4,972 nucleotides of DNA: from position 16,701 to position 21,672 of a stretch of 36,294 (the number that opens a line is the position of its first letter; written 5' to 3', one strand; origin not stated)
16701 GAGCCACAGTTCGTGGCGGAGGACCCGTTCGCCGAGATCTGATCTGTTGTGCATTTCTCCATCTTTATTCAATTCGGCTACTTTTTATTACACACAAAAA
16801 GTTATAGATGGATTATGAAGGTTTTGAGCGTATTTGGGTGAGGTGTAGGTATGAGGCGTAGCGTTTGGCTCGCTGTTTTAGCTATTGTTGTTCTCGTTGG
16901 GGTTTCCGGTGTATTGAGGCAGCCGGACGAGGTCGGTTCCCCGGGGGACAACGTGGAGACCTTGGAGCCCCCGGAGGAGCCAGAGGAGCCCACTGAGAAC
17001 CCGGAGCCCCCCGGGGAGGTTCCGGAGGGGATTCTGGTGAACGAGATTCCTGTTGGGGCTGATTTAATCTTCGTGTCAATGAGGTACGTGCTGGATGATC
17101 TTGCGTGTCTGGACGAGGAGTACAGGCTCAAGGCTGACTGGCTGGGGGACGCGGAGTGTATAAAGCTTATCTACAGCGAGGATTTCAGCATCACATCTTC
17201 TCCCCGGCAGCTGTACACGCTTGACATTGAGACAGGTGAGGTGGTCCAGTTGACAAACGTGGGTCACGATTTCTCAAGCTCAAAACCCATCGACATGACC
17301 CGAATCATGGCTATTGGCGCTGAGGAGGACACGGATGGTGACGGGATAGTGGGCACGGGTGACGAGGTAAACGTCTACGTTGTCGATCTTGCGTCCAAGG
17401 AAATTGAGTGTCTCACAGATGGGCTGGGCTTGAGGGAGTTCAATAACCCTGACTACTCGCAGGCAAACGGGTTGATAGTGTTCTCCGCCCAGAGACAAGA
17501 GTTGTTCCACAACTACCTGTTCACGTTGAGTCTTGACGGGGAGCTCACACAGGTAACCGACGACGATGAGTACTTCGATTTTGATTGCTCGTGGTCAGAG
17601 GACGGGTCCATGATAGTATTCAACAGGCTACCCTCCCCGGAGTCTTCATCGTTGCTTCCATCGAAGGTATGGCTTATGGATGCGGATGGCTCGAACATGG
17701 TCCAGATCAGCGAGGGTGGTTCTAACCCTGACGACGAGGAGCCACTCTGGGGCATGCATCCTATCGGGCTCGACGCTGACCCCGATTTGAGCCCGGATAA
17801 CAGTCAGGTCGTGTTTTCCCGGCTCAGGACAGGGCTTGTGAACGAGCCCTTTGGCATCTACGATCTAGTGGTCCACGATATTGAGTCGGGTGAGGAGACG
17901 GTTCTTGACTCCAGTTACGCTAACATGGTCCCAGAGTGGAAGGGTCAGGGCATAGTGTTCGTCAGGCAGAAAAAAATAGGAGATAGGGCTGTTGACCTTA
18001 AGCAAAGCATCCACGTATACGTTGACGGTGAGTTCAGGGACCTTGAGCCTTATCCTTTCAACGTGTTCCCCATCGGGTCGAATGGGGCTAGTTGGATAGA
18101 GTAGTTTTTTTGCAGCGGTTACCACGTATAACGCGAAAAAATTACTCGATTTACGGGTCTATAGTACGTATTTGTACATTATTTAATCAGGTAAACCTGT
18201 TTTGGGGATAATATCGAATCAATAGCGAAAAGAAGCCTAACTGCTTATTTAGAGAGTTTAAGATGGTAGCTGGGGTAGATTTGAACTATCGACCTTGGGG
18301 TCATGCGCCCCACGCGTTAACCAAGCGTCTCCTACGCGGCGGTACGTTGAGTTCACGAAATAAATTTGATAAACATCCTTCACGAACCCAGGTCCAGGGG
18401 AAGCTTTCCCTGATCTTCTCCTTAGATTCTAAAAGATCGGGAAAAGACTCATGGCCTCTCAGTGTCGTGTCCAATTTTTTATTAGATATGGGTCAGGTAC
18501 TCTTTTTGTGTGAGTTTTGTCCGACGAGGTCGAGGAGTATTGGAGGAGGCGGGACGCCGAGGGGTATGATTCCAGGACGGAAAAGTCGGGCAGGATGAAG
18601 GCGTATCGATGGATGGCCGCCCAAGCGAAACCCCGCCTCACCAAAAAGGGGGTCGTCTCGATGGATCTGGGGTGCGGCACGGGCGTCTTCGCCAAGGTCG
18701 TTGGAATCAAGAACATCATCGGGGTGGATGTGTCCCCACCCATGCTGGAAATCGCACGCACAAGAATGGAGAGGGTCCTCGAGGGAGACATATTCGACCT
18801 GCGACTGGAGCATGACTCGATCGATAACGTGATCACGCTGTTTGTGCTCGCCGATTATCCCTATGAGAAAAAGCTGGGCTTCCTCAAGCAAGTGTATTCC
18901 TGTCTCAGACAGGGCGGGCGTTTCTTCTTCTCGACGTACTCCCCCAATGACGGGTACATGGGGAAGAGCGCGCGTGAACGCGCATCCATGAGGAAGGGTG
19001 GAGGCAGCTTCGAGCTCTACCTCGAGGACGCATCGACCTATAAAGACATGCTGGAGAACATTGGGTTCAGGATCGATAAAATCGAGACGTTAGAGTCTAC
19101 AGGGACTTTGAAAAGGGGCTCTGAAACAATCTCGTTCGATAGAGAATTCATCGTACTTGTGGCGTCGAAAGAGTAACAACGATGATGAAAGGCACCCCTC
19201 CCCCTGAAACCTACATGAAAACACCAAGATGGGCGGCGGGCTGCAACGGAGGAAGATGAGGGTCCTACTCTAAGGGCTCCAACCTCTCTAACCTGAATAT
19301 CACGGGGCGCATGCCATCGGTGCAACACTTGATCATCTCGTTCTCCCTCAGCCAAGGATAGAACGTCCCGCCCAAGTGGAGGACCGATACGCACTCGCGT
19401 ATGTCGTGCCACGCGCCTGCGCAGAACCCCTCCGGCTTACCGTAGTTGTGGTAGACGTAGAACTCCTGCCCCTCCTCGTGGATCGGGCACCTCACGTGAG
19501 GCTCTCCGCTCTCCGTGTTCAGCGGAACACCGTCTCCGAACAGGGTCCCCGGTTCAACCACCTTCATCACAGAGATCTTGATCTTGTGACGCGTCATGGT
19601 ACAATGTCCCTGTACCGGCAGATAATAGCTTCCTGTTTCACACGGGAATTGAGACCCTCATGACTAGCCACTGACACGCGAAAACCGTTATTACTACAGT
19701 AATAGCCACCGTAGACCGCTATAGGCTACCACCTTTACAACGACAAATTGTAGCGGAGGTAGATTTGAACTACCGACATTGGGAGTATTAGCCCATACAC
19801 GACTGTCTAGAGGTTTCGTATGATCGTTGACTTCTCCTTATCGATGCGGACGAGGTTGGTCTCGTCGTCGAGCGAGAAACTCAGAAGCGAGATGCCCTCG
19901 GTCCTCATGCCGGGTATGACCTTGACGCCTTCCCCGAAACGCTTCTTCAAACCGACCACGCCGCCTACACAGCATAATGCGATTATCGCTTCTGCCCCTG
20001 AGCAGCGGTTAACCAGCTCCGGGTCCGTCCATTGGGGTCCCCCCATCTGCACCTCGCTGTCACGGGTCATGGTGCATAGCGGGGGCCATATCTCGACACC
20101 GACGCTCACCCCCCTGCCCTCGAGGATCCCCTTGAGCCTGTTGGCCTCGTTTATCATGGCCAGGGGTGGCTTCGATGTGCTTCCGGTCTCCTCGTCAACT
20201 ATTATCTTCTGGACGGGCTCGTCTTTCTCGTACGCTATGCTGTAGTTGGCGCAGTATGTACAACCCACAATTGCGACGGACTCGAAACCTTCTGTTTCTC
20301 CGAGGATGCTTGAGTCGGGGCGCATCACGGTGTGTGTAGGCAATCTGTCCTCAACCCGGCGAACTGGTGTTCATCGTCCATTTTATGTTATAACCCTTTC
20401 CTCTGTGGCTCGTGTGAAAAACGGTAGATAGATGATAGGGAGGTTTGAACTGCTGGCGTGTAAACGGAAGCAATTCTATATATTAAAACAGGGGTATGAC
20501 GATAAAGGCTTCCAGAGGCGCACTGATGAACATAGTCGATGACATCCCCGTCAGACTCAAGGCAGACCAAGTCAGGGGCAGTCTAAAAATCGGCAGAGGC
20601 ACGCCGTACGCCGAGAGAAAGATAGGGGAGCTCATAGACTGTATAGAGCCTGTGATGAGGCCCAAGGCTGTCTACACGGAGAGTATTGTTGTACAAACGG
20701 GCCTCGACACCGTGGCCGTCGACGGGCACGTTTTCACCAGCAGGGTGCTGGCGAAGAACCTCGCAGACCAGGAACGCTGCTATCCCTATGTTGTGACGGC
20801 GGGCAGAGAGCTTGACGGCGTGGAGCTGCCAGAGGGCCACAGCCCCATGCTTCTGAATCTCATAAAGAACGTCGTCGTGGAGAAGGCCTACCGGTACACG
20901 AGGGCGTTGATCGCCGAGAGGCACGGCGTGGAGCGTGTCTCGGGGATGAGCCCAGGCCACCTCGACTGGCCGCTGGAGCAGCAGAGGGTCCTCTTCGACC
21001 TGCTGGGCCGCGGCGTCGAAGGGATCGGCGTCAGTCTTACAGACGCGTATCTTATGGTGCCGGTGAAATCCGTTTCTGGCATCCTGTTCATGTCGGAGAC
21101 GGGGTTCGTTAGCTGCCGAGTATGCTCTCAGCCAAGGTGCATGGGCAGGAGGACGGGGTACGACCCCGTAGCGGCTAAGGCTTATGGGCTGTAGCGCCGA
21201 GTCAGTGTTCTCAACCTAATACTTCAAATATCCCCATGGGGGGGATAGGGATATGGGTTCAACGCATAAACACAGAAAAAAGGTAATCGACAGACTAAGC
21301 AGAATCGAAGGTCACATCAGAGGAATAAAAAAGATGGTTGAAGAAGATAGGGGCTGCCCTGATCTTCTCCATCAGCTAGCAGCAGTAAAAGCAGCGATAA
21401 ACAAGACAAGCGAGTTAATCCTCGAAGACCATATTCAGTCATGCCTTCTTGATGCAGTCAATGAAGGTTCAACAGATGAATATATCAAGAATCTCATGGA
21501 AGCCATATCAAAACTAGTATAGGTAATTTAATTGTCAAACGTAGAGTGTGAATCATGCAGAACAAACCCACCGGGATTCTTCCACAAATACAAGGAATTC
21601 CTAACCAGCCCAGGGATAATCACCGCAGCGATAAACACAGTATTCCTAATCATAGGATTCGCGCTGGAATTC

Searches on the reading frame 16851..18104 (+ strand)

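Call 18: search_protein_families(library=pfam, proteins=[window:16851-18104:+], max_evalue=0.001)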
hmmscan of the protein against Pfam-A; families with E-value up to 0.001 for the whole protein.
window:16851-18104:+ (417 aa): 1 family
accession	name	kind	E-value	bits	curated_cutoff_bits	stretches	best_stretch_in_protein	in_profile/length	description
PF07676.18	PD40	-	0.0007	19.9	20.9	0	242-258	10-26/38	WD40-like Beta Propeller Repeat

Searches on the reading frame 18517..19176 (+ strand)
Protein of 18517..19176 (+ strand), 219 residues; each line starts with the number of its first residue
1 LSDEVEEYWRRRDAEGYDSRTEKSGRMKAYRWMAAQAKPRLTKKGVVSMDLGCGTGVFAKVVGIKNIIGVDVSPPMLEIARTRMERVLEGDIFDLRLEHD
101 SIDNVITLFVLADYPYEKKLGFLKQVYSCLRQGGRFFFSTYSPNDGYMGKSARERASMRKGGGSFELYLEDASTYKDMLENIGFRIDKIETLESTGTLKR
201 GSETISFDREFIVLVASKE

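Call 3: search_protein_families(library=pfam, proteins=[window:18517-19176:+], max_evalue=0.01)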
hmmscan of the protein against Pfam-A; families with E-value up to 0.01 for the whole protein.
window:18517-19176:+ (219 aa): 10 families
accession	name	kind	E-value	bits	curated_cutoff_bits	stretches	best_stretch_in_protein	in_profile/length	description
PF08241.18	Methyltransf_11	-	1.9e-14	54.5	21.2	1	50-138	2-95/95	Methyltransferase domain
PF13649.12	Methyltransf_25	-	3.3e-13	50.6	27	1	49-134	2-97/97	Methyltransferase domain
PF13847.12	Methyltransf_31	-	2.7e-11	43.8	27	1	43-142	2-113/145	Methyltransferase domain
PF08242.18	Methyltransf_12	-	6.9e-11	43.2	30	1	49-136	1-98/98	Methyltransferase domain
PF13489.12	Methyltransf_23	-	7.4e-11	42.5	27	1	47-187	25-162/164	Methyltransferase domain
PF01209.24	Ubie_methyltran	-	1.9e-05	24.5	20.1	1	32-138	35-151/233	ubiE/COQ5 methyltransferase family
PF01728.25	FtsJ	-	4.9e-05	23.8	24.1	1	34-99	11-82/181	FtsJ-like methyltransferase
PF00891.24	Methyltransf_2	-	0.00088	19.1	22.3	1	49-136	67-162/210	O-methyltransferase domain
PF06325.19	PrmA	-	0.00097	19.1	22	1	40-139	157-259/296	Ribosomal protein L11 methyltransferase (PrmA)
PF05148.21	Methyltransf_8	-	0.0024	18.2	27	1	43-137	71-155/219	Hypothetical methyltransferase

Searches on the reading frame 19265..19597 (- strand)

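Call 3: search_protein_families(library=pfam, proteins=[window:19265-19597:-], max_evalue=0.01)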
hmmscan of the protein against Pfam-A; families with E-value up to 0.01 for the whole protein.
window:19265-19597:- (110 aa): 0 families

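Call 4: search_protein_families(library=ncbifam, proteins=[window:19265-19597:-], max_evalue=0.01)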
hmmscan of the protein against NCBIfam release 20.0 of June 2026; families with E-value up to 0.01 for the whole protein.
window:19265-19597:- (110 aa): 1 family
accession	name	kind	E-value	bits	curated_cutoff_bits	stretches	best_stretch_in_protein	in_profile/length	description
TIGR04076.1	TIGR04076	subfamily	1.4e-20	73.7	33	1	3-107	1-90/91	TIGR04076 family protein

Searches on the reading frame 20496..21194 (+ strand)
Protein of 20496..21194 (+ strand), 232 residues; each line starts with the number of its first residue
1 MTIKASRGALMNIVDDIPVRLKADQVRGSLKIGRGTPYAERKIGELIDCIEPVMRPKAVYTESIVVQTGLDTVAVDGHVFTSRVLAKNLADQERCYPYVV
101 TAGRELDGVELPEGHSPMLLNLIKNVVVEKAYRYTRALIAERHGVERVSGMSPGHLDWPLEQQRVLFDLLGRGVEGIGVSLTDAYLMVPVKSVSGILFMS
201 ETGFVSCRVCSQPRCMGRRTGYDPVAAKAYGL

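Call 3: search_protein_families(library=pfam, proteins=[window:20496-21194:+], max_evalue=0.01)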
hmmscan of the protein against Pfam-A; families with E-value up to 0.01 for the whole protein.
window:20496-21194:+ (232 aa): 1 family
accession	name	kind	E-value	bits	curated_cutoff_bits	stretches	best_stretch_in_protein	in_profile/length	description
PF02965.22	Met_synt_B12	-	3.5e-05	23.8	25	1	161-200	211-249/273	Vitamin B12 dependent methionine synthase, activation domain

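Call 4: search_protein_families(library=ncbifam, proteins=[window:20496-21194:+], max_evalue=0.01)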
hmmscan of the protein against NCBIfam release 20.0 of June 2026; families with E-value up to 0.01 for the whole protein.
window:20496-21194:+ (232 aa): 1 family
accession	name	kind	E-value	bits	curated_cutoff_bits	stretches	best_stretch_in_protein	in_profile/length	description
NF007024.0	PRK09490.1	equivalog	0.0078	14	1497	1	162-200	1154-1191/1234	methionine synthase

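Call 60: search_protein_families(library=pfam, proteins=[window:20496-21194:+], max_evalue=1)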
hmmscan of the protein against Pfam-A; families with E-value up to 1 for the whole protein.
window:20496-21194:+ (232 aa): 1 family
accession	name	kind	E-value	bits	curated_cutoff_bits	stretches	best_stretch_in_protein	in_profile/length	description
PF02965.22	Met_synt_B12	-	3.5e-05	23.8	25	1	161-200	211-249/273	Vitamin B12 dependent methionine synthase, activation domain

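Call 66: predict_structure(protein=window:20496-21194:+)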
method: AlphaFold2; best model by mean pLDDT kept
length: 232 residues; sequences in the alignment: 1
mean_pLDDT: 40.9   pTM: 0.37
mean pLDDT of the five models: 40.9, 37.4, 36.3, 31.7, 27.4
residues with pLDDT >= 90: 0; 70-90: 0; 50-70: 52; < 50: 180
segments of 3 or more residues with pLDDT < 50: 1-35, 55-80, 107-122, 131-232
pLDDT, mean of each block of 10 residues (from residue 1): 25 29 34 48 60 48 32 45 53 56 52 40 51 47 38 34 41 32 34 37 36 35 37 33
secondary structure, 60 per line:
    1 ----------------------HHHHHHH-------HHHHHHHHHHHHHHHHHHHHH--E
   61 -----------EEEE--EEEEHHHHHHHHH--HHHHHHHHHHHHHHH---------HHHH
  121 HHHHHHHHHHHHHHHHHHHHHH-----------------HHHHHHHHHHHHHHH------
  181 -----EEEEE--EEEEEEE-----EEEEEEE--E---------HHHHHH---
elements in order: H23-29 H37-57 E72-75 E78-81 H82-90 H93-107 H117-142 H160-174 E186-190 E193-199 E205-211 H224-229

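Call 79: search_solved_structures(query=A4, max_evalue=10, show_alignments=2)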
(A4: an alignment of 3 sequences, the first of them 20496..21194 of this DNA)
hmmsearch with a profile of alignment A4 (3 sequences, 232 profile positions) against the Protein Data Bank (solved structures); distinct sequences matched with E-value up to 10: 1.
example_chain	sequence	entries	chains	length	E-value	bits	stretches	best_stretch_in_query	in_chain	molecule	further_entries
1j6r_A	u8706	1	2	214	0.0084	19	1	74-195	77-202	METHIONINE SYNTHASE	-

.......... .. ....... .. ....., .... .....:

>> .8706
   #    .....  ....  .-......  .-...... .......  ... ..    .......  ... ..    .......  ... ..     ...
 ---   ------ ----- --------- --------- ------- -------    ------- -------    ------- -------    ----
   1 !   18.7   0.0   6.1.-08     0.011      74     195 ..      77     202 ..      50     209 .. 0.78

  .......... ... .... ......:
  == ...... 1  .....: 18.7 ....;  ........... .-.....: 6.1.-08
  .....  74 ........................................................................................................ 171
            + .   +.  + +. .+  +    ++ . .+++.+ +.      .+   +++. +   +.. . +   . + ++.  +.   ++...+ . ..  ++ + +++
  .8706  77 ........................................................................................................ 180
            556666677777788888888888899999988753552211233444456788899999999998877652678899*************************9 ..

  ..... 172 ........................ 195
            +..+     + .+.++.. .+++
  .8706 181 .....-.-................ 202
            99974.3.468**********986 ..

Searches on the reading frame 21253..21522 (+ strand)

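Call 3: search_protein_families(library=pfam, proteins=[window:21253-21522:+], max_evalue=0.01)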
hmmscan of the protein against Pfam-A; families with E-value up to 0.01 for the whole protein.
window:21253-21522:+ (89 aa): 1 family
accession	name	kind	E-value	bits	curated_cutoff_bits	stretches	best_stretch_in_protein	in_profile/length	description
PF02583.22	Trns_repr_metal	-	2.8e-29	101.8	22.8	1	8-87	2-78/78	Metal-sensitive transcriptional repressor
